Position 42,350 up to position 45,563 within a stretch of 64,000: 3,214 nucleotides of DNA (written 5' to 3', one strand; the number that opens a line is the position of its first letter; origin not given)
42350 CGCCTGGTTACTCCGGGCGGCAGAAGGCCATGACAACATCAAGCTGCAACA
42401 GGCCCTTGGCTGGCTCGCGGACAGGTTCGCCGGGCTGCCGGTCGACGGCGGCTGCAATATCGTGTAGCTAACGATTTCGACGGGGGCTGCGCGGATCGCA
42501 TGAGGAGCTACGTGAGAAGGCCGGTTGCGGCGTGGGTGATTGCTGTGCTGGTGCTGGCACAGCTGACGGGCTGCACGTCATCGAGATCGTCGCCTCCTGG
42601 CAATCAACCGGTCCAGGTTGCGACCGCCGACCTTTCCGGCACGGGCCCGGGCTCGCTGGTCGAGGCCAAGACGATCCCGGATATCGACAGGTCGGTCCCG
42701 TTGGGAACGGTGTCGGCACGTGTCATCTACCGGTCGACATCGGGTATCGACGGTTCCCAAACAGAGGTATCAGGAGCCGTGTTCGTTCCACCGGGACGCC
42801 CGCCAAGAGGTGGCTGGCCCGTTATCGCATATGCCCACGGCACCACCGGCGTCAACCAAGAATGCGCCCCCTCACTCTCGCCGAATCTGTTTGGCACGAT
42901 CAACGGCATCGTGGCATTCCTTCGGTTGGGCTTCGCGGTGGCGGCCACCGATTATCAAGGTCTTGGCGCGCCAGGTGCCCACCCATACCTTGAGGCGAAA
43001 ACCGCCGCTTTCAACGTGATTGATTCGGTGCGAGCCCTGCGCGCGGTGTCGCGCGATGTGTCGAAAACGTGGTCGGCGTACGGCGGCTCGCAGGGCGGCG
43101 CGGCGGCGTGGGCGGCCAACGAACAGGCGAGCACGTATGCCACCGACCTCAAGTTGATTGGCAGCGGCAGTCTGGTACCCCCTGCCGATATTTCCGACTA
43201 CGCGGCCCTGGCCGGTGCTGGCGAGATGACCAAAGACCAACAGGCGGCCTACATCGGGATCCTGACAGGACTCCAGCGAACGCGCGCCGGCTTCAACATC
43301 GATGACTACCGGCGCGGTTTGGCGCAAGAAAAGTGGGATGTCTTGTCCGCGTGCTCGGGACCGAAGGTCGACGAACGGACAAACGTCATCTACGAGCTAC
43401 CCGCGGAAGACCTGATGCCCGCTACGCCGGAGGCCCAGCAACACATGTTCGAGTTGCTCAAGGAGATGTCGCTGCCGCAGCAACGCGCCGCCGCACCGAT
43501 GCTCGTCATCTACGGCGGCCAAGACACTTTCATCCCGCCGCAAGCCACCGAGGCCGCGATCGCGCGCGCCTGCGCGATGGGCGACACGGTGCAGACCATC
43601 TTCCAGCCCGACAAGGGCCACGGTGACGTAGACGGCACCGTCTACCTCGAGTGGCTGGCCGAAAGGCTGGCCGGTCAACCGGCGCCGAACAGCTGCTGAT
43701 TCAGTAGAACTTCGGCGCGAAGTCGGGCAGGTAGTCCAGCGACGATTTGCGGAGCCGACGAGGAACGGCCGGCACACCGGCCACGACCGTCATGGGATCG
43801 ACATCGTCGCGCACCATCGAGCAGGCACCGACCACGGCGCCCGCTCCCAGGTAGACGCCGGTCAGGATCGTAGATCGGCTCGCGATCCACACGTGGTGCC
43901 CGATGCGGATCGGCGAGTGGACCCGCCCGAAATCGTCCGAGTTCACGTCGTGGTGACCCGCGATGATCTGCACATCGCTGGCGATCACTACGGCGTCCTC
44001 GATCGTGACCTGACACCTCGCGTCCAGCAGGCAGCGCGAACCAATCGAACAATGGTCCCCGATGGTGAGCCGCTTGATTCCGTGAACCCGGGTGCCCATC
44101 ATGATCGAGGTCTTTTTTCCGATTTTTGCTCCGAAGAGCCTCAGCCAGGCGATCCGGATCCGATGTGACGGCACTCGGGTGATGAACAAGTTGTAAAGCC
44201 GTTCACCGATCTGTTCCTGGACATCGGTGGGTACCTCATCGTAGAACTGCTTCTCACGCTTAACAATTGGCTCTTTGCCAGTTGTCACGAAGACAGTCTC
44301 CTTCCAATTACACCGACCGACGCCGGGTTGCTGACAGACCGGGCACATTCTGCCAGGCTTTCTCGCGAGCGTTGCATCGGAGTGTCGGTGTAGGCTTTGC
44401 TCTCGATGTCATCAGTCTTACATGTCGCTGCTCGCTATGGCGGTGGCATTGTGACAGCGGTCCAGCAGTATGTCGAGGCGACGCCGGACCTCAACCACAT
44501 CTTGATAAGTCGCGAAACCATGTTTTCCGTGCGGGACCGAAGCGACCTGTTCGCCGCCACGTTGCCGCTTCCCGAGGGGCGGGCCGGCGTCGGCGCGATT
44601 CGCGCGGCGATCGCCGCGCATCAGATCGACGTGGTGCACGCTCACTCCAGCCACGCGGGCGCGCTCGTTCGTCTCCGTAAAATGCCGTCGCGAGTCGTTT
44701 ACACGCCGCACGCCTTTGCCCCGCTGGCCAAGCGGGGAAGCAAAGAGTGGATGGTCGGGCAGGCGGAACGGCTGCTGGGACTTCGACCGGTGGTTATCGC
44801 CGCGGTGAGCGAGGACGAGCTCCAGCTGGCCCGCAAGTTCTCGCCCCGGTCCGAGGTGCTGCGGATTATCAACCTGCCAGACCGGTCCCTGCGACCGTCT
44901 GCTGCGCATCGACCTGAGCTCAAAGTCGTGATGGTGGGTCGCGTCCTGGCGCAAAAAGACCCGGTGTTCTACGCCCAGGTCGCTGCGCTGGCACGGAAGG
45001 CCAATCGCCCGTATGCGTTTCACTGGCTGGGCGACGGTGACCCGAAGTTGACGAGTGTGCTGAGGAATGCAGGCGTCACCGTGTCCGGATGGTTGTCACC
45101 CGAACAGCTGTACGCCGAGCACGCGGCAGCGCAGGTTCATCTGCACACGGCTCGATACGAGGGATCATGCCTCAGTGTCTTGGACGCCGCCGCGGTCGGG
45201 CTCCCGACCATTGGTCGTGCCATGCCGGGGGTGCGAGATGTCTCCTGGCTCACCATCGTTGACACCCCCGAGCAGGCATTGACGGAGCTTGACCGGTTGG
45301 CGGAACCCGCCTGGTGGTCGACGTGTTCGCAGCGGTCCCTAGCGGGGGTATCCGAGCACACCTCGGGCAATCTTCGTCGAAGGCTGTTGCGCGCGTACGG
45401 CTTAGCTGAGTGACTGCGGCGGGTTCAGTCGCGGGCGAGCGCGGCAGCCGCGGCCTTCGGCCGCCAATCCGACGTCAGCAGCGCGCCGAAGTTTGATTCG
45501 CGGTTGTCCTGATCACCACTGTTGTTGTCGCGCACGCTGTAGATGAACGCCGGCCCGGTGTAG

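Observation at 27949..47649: Complete Wzx/Wzy-type decorated surface-polysaccharide island in a mycobacterium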

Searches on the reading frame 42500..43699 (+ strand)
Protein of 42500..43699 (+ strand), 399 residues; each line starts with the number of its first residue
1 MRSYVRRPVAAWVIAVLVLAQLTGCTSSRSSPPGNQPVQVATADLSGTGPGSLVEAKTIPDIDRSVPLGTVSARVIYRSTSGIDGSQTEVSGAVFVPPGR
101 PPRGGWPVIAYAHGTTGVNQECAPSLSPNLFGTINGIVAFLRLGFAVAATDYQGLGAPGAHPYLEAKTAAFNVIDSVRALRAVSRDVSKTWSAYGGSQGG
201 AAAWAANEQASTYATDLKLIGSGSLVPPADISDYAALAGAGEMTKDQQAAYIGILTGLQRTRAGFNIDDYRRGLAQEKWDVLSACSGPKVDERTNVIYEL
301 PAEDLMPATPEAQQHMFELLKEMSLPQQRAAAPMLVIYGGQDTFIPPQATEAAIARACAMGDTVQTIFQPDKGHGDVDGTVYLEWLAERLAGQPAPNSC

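Call 5: search_protein_families(library=pfam, proteins=[window:42500-43699:+])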
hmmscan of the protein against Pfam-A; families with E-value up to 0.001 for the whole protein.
window:42500-43699:+ (399 aa): 3 families
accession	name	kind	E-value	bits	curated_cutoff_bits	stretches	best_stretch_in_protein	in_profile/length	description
PF03583.20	LIP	-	2.7e-12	47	23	1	137-234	19-116/286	Secretory lipase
PF12146.15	Hydrolase_4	-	2.4e-06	27.5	27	0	311-359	171-219/239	Serine aminopeptidase, S33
PF00326.27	Peptidase_S9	-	6.3e-06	26.3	22.6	0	309-389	121-202/213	Prolyl oligopeptidase family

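Call 44: search_protein_families(library=ncbifam, proteins=[window:42500-43699:+], max_evalue=0.01)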
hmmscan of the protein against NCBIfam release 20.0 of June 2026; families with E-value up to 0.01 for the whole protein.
window:42500-43699:+ (399 aa): 2 families
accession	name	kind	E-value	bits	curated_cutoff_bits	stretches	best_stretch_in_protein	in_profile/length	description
NF050057.1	e_dPHAmcl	equivalog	0.00011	21.6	270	1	96-151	37-93/252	extracellular medium-chain-length polyhydroxyalkanoate depolymerase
NF050058.1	e_dPHAscl_type1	hypoth_equivalog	0.0025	17.3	150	0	284-366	134-213/276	extracellular catalytic domain type 1 short-chain-length polyhydroxyalkanoate depolymerase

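Call 53: search_solved_structures(query=window:42500-43699:+, max_evalue=0.01, show_alignments=1)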
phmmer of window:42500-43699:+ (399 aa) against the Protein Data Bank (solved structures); distinct sequences matched with E-value up to 0.01: 5.
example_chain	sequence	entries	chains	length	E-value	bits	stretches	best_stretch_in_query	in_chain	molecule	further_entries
3h2h_A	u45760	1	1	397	1.5e-10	44.1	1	78-228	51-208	esterase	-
3h2g_A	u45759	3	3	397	1.9e-10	43.7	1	78-229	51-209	esterase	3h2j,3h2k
3h2i_A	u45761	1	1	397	2.2e-10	43.5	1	78-228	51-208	esterase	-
4ezi_A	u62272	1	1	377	0.00019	23.9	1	73-203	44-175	Uncharacterized protein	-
9jcb_A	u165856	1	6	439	0.0035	19.8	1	32-233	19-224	Lipase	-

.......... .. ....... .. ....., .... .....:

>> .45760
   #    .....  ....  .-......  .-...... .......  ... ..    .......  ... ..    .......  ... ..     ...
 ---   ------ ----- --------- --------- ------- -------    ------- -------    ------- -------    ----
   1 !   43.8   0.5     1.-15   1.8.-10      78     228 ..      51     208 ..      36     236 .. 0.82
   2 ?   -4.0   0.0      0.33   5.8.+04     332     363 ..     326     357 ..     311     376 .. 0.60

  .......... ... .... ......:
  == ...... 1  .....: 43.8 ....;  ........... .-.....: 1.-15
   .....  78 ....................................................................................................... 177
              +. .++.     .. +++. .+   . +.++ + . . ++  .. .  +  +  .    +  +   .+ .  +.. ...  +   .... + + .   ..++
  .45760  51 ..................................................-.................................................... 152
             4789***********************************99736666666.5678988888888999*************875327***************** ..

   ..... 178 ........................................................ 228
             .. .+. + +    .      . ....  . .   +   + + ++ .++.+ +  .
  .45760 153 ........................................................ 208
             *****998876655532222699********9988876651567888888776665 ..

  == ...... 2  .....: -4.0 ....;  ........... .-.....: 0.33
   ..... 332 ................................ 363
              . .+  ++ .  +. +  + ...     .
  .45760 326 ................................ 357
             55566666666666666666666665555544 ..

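Call 77: find_homologous_proteins(query=window:42500-43696:+, max_evalue=1e-10)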
Query window:42500-43696:+ (399 aa): 849 proteins with E <= 1e-10 among 8000 candidates; the best 120 are listed.
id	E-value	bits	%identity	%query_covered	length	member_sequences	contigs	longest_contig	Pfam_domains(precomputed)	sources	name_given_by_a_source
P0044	4.6e-260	880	100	99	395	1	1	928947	PF00326.28,PF03583.21,PF12146.16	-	-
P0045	7.1e-234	794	90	99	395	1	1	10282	PF03583.21,PF12146.16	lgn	-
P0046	1.3e-229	780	90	97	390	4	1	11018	PF00326.28,PF03583.21,PF12146.16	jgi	jgi:pimeloyl-ACP methyl ester carboxylesterase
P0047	2.0e-212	724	82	99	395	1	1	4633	PF03583.21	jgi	jgi:pimeloyl-ACP methyl ester carboxylesterase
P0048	1.4e-209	714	80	99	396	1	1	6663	PF12697.14,PF03583.21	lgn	-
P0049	3.4e-199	680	78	95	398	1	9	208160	PF03583.21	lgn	-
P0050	1.0e-181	622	88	77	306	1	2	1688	PF03583.21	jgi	jgi:pimeloyl-ACP methyl ester carboxylesterase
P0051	5.8e-175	600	67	98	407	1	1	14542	PF12697.14,PF03583.21,PF12146.16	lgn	-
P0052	8.0e-169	580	46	89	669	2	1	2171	PF03583.21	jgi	jgi:hypothetical protein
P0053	6.0e-164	564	65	97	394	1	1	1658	PF12697.14,PF03583.21,PF12146.16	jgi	jgi:alpha-beta hydrolase superfamily lysophospholipase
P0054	5.0e-163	561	65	97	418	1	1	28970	PF03583.21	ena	-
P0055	4.2e-162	558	64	99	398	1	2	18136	PF03583.21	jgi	jgi:hypothetical protein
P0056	7.5e-162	557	65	94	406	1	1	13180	PF03583.21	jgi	jgi:alpha-beta hydrolase superfamily lysophospholipase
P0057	2.1e-161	556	63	99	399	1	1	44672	PF03583.21,PF12146.16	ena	-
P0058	2.7e-160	552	64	94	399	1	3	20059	PF03583.21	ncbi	ncbi:MAG: lipase family protein [Mycobacterium sp.]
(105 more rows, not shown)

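Call 81: predict_structure(alignment_id=A2)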
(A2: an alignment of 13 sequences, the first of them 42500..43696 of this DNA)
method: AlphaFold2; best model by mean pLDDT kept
length: 399 residues; sequences in the alignment: 13
mean_pLDDT: 82.4   pTM: 0.83
mean pLDDT of the five models: 82.4, 82.1, 81.8, 80.9, 78.5
residues with pLDDT >= 90: 224; 70-90: 92; 50-70: 32; < 50: 51
segments of 3 or more residues with pLDDT < 50: 1-38, 116-124, 154-157
pLDDT, mean of each block of 10 residues (from residue 1): 36 32 30 45 84 87 61 89 85 89 95 57 55 80 91 55 85 95 95 93 96 97 93 94 91 89 92 95 77 88 97 97 94 97 90 96 97 90 93 92
secondary structure, 60 per line:
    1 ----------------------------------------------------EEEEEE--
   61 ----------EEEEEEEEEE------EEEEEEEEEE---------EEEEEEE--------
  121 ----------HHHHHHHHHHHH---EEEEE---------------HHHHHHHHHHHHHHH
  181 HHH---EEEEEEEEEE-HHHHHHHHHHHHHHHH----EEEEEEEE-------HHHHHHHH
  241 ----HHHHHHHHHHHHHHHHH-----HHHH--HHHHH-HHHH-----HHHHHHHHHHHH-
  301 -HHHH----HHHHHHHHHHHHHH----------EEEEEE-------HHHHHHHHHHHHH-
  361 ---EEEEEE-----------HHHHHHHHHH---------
elements in order: E53-58 E71-80 E87-96 E106-112 H131-142 E146-150 H166-183 E187-196 H198-213 E218-225 H233-240 H245-261 H267-270 H273-277 H279-282 H288-299 H302-305 H310-323 E334-339 H347-359 E364-369 H381-390

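Call 83: fold_search(model_id=the predicted structure, library=pdb)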
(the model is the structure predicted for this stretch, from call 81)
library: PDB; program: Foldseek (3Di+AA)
matches with E <= 10: 1451; with E <= 0.001: 1192
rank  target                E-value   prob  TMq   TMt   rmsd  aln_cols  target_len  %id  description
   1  3guu_A                1.4e-18  1.00  0.69  0.64   5.6       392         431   17  X-ray structure of Candida Antarctica lipase A (released 2010-03-31)
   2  3zpx_A                2.3e-18  1.00  0.65  0.68   5.8       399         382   17  USTILAGO MAYDIS LIPASE UM03410, SHORT FORM WITHOUT FLAP (released 2014-03-19)
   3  9jc9_A                7.5e-18  1.00  0.68  0.63   6.1       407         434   16  CalA-like lipase from Ustilago trichophora (S200A mutant) (released 2025-04-02)
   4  2veo_A                1.4e-17  1.00  0.66  0.62   5.8       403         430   16  X-ray structure of Candida antarctica lipase A in its closed state. (released 2007-11-06)
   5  4ezi                  2.9e-17  1.00  0.65  0.69   5.0       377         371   19  Crystal structure of a putative hydrolase (lpg1103) from Legionella pneumophila subsp. pneumophila str. Philadelphia 1 a (released 2012-06-27)
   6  9jcb_A                5.3e-17  1.00  0.67  0.64   5.6       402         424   18  CalA-like lipase from Kalmanozyma brasiliensis (released 2025-04-02)
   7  9jca                  3.7e-16  1.00  0.67  0.62   5.6       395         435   16  CalA-like lipase from Ustilago trichophora (released 2025-04-02)
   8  3h2i                  1.2e-15  1.00  0.63  0.65   6.6       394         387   19  Crystal structure of N228W mutant of the rice cell wall degrading esterase LipA from Xanthomonas oryzae (released 2009-08-18)
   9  3h2k                  1.4e-15  1.00  0.64  0.66   6.5       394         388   19  Crystal structure of a ligand-bound form of the rice cell wall degrading esterase LipA from Xanthomonas oryzae (released 2009-08-18)
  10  3h2j                  1.7e-15  1.00  0.63  0.64   6.4       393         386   19  Crystal structure of the rice cell wall degrading esterase LipA from Xanthomonas oryzae (released 2009-08-18)
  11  3h2h                  5.0e-15  1.00  0.64  0.66   6.0       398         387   19  Crystal structure of G231F mutant of the rice cell wall degrading esterase LipA from Xanthomonas oryzae (released 2009-08-18)
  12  3h2g                  9.0e-15  1.00  0.64  0.66   6.5       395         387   19  Crystal structure of a rice cell wall degrading esterase LipA from Xanthomonas oryzae (released 2009-08-18)
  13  6fkx_C                4.0e-10  1.00  0.42  0.51   9.5       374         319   16  Crystal structure of an acetyl xylan esterase from a desert metagenome (released 2018-02-28)
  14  6fkx_B                6.0e-10  1.00  0.42  0.51   9.3       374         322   16  Crystal structure of an acetyl xylan esterase from a desert metagenome (released 2018-02-28)
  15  6fkx_A                6.0e-10  1.00  0.42  0.50   9.9       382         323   17  Crystal structure of an acetyl xylan esterase from a desert metagenome (released 2018-02-28)
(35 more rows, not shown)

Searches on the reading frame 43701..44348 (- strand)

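Call 5: search_protein_families(library=pfam, proteins=[window:43701-44348:-])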
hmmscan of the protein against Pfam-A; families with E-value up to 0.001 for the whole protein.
window:43701-44348:- (215 aa): 3 families
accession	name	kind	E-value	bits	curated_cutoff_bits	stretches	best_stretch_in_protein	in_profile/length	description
PF00132.30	Hexapep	-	1.7e-12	46.9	27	1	147-180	2-35/36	Bacterial transferase hexapeptide (six repeats)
PF14602.12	Hexapep_2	-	6.4e-08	32.6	27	0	146-175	1-28/34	Hexapeptide repeat of succinyl-transferase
PF25084.1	LbH_EIF2B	-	0.0006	20.2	54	0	76-128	24-70/105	EIF2B subunit epsilon LbH domain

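Call 44: search_protein_families(library=ncbifam, proteins=[window:43701-44348:-], max_evalue=0.01)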
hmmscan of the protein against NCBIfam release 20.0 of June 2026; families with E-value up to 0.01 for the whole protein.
window:43701-44348:- (215 aa): 38 families (the best 25 are shown)
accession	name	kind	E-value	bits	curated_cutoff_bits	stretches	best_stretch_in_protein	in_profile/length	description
NF007797.0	PRK10502.1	subfamily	4.8e-34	117.6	192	1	59-201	38-180/183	WcaF family extracellular polysaccharide biosynthesis acetyltransferase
NF038307.1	EPS_acetyl_HpsU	equivalog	3.4e-24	85.4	305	1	56-199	34-177/178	hormogonium polysaccharide biosynthesis acetyltransferase HpsU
TIGR04008.1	WcaF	equivalog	9.5e-22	77.7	326.3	1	62-198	40-176/180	colanic acid biosynthesis acetyltransferase WcaF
TIGR03532.1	DapD_Ac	equivalog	1.5e-14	54.2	231.75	1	145-194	159-208/231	2,3,4,5-tetrahydropyridine-2,6-dicarboxylate N-acetyltransferase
TIGR03308.1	phn_thr-fam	hypoth_equivalog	1.9e-14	54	201.65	1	142-200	104-162/204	phosphonate metabolim protein, transferase hexapeptide repeat family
NF007076.0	PRK09527.1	equivalog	2.5e-13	49.9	347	1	111-194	93-179/203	galactoside O-acetyltransferase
NF000490.1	chloram_CatB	equivalog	4.4e-13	49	350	1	89-201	52-165/210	type B chloramphenicol O-acetyltransferase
NF007240.0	PRK09677.1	equivalog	1e-12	47.9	243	1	88-195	60-179/192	putative lipopolysaccharide biosynthesis O-acetyl transferase WbbJ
NF007499.0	PRK10092.1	equivalog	2.7e-12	46.8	314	1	105-194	85-177/183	maltose O-acetyltransferase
NF058585.1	HptprglPActTf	PfamEq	3.3e-12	46.3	300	1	92-194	54-154/172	heptaprenylglyceryl phosphate O-acetyltransferase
NF033468.1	stregram_VatI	exception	9.8e-12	45.1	415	1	142-201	108-167/208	streptogramin A O-acetyltransferase Vat(I)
TIGR03570.1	NeuD_NnaD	subfamily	1.6e-11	44.2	160.8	1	74-194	100-201/202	NeuD/PglB/VioB family sugar acetyltransferase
NF000504.1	stregram_VatH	exception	8.5e-11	42.1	475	1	92-198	63-169/216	streptogramin A O-acetyltransferase Vat(H)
NF000311.1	Vat_ABCDEFH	equivalog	1.8e-10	40.8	300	1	142-200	106-166/201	Vat family streptogramin A O-acetyltransferase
TIGR01172.1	cysE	equivalog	1.5e-09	38.1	210.65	1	81-194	49-161/162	serine O-acetyltransferase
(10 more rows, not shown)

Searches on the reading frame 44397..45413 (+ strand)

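Call 5: search_protein_families(library=pfam, proteins=[window:44397-45413:+])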
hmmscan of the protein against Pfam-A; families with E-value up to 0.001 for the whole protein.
window:44397-45413:+ (338 aa): 4 families
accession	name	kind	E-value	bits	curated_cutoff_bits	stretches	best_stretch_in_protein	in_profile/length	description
PF13692.12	Glyco_trans_1_4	-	3.2e-11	44.1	27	1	176-282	3-114/142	Glycosyl transferases group 1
PF00534.26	Glycos_transf_1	-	1.2e-09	38.4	26.4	1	173-282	14-130/172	Glycosyl transferases group 1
PF13439.12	Glyco_transf_4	-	2.6e-09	37.8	28.5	1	59-151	55-155/170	Glycosyltransferase Family 4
PF13579.12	Glyco_trans_4_4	-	2.9e-09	37.9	29.7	1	50-157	39-154/158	Glycosyl transferase 4-like domain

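Call 44: search_protein_families(library=ncbifam, proteins=[window:44397-45413:+], max_evalue=0.01)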
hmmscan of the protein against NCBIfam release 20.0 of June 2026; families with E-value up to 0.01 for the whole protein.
window:44397-45413:+ (338 aa): 5 families
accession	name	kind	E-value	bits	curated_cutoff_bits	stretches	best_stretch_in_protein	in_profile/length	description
TIGR04348.1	TIGR04348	equivalog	8.7e-05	21.7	300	1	155-279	118-247/310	selenoneine biosynthesis selenosugar synthase SenB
NF041876.1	EPS_EpsE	equivalog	0.0039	16.5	400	0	227-281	278-332/389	exopolysaccharide biosynthesis GT4 family glycosyltransferase EpsE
TIGR03088.1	stp2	hypoth_equivalog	0.0055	15.8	409.05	1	168-281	188-309/374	TIGR03088 family PEP-CTERM/XrtA system glycosyltransferase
NF001899.0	PRK00654.1-2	equivalog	0.0065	14.9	459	0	177-296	294-413/478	glycogen synthase GlgA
TIGR04047.1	MSMEG_0565_glyc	hypoth_equivalog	0.0077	15.3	259.85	0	223-282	255-315/373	MSMEG_0565 family glycosyltransferase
